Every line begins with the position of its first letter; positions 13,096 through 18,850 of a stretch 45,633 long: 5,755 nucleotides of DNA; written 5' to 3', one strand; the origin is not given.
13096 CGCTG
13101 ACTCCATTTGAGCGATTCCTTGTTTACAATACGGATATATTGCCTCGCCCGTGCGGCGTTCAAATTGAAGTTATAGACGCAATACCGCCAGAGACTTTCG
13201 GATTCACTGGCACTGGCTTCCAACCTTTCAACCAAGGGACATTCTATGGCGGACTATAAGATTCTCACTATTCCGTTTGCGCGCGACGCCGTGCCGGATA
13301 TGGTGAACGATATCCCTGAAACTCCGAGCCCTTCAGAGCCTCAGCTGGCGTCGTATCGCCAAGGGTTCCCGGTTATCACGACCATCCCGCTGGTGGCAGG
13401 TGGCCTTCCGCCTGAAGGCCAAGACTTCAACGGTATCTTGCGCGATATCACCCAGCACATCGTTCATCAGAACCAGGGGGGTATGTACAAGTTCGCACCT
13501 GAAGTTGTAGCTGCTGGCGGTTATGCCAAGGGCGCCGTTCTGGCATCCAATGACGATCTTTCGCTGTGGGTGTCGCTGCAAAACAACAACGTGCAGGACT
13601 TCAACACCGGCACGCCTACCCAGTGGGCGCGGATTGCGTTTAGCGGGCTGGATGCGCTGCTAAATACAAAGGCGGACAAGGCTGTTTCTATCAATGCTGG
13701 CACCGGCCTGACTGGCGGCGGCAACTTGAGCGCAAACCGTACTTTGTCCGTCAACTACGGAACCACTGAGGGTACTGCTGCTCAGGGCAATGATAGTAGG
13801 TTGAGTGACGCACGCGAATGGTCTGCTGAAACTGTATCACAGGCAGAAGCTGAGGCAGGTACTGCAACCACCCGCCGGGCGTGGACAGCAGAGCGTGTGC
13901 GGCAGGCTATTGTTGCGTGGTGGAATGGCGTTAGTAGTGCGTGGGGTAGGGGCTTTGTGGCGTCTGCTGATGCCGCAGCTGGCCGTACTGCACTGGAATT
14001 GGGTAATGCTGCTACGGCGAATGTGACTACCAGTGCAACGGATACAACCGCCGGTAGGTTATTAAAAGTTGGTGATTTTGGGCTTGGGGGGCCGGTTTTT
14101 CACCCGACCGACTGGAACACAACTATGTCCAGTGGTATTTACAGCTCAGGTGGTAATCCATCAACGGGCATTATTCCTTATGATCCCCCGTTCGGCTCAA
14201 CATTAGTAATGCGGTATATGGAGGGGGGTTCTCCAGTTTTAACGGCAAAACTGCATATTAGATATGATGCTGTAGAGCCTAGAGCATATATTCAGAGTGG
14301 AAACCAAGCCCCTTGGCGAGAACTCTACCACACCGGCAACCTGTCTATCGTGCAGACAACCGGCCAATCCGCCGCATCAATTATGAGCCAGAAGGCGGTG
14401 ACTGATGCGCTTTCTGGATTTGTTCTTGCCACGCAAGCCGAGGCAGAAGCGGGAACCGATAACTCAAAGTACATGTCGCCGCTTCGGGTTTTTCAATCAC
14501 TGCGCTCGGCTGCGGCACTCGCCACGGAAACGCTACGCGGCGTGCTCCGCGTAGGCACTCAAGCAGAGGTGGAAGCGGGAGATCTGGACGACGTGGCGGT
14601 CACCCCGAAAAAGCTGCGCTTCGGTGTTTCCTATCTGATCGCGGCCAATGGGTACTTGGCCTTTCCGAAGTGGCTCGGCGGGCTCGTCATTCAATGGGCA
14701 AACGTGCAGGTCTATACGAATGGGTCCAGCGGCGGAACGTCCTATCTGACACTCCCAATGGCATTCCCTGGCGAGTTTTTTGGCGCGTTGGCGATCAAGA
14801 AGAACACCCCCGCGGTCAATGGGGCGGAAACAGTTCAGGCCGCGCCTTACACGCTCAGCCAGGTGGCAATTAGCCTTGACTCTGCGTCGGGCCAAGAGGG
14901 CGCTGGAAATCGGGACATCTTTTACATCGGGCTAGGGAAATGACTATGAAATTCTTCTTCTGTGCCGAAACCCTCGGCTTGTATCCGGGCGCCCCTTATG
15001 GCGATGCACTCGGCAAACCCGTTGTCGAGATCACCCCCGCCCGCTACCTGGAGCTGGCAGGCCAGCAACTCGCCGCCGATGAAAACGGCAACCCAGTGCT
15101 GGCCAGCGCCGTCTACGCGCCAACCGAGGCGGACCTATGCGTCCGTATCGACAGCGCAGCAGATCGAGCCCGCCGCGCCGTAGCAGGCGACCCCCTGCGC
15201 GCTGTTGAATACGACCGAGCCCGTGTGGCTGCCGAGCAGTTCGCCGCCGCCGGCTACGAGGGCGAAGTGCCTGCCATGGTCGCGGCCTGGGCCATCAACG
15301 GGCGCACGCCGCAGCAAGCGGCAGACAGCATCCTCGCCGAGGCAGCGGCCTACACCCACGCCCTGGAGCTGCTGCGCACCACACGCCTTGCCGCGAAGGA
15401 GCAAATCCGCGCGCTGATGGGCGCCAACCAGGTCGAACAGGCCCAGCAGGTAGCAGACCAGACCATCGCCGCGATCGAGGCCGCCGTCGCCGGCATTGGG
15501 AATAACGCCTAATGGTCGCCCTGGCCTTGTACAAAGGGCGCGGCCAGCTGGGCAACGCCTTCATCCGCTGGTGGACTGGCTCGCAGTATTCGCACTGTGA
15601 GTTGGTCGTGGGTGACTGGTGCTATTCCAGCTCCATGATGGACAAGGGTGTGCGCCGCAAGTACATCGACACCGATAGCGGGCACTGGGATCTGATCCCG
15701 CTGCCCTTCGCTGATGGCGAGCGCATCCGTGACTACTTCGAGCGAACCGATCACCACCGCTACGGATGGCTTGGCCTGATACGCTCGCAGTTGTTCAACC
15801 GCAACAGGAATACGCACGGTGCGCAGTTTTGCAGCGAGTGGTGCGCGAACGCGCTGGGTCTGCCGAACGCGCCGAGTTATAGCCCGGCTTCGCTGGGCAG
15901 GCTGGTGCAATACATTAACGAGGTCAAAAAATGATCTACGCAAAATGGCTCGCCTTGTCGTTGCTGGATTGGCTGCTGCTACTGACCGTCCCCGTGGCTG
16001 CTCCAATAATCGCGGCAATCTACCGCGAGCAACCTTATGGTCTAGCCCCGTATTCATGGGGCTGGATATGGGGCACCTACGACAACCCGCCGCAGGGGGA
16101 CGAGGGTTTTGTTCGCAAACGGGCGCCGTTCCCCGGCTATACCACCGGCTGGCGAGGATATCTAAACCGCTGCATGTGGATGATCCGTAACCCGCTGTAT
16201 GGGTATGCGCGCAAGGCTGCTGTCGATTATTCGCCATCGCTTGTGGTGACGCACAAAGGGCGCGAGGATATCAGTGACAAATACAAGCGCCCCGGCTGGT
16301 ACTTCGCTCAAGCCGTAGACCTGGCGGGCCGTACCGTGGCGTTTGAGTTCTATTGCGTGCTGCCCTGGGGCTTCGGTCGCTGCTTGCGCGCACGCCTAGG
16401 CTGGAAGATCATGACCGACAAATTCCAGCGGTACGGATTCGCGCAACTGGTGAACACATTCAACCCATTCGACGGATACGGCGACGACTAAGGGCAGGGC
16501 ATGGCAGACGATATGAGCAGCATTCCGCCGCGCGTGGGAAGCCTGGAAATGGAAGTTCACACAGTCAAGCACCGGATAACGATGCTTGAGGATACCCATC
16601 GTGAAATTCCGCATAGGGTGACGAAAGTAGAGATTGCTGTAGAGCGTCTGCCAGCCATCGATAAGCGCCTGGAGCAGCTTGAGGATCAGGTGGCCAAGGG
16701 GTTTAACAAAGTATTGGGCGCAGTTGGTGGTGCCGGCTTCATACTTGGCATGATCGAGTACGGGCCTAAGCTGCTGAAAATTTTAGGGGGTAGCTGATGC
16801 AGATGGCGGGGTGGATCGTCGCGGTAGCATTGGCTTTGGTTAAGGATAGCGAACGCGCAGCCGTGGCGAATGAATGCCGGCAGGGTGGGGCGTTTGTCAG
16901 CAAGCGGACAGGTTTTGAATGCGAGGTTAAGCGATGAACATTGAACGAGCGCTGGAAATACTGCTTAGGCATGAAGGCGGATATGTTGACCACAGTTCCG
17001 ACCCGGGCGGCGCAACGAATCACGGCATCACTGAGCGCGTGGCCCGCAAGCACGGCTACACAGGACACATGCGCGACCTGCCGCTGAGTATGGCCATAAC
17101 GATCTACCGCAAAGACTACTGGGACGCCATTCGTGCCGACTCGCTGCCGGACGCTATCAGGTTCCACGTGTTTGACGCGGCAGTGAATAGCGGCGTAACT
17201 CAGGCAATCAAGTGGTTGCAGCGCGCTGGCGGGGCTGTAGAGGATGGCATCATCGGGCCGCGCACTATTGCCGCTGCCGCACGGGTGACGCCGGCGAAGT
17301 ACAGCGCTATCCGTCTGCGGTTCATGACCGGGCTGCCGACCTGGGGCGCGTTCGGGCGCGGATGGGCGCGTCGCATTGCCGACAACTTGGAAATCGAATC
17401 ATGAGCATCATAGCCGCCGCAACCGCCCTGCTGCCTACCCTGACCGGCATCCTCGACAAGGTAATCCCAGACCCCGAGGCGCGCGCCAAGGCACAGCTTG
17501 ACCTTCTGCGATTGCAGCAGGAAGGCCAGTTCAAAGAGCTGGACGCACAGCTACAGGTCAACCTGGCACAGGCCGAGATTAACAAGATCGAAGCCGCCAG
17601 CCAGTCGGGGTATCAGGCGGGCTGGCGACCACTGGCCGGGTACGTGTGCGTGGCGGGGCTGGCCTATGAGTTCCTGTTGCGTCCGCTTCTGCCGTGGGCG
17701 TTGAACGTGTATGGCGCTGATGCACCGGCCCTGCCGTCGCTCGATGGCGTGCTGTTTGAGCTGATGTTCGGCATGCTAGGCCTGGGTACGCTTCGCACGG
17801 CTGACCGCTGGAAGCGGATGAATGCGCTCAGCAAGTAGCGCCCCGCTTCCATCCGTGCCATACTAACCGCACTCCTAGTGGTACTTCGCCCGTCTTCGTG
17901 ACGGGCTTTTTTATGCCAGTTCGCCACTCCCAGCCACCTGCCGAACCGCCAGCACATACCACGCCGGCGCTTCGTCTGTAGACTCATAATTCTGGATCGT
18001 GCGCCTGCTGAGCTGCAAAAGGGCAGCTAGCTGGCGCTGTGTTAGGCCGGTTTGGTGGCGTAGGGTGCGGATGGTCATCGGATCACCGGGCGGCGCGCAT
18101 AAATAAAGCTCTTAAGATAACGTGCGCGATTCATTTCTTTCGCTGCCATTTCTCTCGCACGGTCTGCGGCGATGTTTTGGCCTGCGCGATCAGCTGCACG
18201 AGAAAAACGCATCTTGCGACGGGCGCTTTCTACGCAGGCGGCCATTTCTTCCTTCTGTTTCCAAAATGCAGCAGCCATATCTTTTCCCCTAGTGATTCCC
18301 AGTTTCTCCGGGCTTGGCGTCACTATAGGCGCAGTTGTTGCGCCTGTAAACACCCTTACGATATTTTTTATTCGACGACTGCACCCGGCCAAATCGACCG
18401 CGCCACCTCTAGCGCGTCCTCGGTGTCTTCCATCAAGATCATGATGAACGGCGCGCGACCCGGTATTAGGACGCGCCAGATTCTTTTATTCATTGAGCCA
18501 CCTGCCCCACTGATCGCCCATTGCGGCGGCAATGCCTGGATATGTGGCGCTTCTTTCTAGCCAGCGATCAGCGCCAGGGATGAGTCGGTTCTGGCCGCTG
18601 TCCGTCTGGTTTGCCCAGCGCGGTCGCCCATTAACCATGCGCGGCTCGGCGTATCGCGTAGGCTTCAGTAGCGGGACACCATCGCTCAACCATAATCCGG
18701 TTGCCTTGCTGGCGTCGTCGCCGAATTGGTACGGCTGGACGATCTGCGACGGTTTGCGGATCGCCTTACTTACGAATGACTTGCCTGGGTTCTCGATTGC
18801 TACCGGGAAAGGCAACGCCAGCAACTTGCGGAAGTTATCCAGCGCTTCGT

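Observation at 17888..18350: Self-contained promoter / 67-aa ORF / 55-aa HTH / terminator cassette with an acr-aca-like layout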

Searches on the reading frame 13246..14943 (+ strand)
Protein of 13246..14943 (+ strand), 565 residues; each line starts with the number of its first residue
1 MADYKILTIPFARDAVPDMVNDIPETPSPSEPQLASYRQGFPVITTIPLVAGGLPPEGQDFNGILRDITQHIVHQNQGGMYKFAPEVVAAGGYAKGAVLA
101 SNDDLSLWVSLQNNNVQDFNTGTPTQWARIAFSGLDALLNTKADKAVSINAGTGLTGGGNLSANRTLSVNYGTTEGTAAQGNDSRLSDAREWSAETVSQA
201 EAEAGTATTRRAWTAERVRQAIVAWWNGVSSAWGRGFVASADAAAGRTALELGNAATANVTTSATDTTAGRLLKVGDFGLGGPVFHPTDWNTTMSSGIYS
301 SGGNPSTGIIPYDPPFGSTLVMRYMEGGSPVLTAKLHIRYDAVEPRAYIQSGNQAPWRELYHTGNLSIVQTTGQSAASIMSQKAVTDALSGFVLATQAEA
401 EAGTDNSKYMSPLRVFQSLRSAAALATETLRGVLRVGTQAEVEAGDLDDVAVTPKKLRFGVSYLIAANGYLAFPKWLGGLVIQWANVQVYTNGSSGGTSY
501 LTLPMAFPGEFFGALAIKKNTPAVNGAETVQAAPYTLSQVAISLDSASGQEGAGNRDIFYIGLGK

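Call 89: search_protein_families(library=pfam, proteins=[window:13246-14943:+], max_evalue=0.001)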
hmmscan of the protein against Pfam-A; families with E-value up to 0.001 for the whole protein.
window:13246-14943:+ (565 aa): 1 family
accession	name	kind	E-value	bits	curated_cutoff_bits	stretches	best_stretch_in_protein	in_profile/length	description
PF21882.2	Gp53-like_C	-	1.4e-08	35.6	24.9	1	478-564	4-83/84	Putative tail fiber protein gp53-like, C-terminal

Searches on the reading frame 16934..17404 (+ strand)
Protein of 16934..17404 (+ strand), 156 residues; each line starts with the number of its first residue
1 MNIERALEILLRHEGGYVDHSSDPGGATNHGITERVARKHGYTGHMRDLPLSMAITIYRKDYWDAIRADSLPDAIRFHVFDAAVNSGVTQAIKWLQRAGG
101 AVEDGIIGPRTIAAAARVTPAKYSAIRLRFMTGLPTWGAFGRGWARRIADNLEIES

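Call 7: search_protein_families(library=pfam, proteins=[window:16934-17404:+], max_evalue=0.1)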
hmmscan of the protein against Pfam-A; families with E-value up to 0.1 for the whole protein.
window:16934-17404:+ (156 aa): 3 families
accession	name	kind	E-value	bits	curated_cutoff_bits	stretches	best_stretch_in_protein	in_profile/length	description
PF05838.17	Glyco_hydro_108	-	3e-28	98.6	21.2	1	8-87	2-85/85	Glycosyl hydrolase 108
PF09374.15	PG_binding_3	-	0.00026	21.6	24.6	1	91-119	2-36/76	Predicted Peptidoglycan domain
PF01471.23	PG_binding_1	-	0.0013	19.3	23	1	85-114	27-56/57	Putative peptidoglycan binding domain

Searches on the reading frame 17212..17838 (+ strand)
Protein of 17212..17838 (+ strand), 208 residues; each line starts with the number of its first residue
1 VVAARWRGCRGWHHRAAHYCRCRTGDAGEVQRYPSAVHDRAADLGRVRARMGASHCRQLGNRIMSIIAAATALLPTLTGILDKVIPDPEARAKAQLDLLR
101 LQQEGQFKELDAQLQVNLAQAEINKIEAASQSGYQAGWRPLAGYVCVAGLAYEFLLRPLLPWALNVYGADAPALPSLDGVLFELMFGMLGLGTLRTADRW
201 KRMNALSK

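Call 7: search_protein_families(library=pfam, proteins=[window:17212-17838:+], max_evalue=0.1)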
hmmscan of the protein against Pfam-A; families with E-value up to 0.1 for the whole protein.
window:17212-17838:+ (208 aa): 1 family
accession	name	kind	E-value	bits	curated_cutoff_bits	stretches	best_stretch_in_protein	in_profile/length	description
PF11351.13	GTA_holin_3TM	-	9.9e-26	91.1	24.8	1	76-191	6-117/123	Holin of 3TMs, for gene-transfer release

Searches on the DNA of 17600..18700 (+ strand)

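Call 3: search_dna_similar(query=window:17700-18600:+, collection=phages, mode=distant, max_rows=30)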
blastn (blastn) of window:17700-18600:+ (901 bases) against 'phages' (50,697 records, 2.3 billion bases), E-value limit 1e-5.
Records with a match: 1; places in all: 1; records where one place covers at least 80% of the query: 0.
Best place of each record, by identity: 60-80% 1.
By first word of the organism name: Pseudomonas 1.
By host as written in the record: Stutzerimonas stutzeri NCTC10475 1.
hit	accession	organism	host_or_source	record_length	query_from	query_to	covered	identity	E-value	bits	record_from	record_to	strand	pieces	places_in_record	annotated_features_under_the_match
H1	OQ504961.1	Pseudomonas phage ZRG1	Stutzerimonas stutzeri NCTC10475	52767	2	127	14%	73.6%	4e-12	79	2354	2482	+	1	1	holin family protein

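Call 107: search_rna_families(source=window, start=17600, end=18700, threshold=evalue, max_evalue=1)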
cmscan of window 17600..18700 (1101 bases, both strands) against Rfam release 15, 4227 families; matches with E-value up to 1: 4.
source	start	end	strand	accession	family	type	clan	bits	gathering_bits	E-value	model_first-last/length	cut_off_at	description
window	17847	17913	+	RF02784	SorX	Gene; sRNA;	-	25.4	46.6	0.0012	1-73/73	no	Singlet oxygen resistance RNA X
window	17865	17913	+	RF00057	RyhB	Gene; sRNA;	-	25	55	0.045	1-67/67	no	RyhB RNA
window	17852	17914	+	RF02837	anti-hemB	Gene; sRNA;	-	18.6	49.5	0.14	1-81/81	no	Burkholderia RNA 7 (anti-hemB)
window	17812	17914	+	RF02651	SorY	Gene; sRNA;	-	18.3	111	0.57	1-83/83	no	Singlet oxygen resistance RNA Y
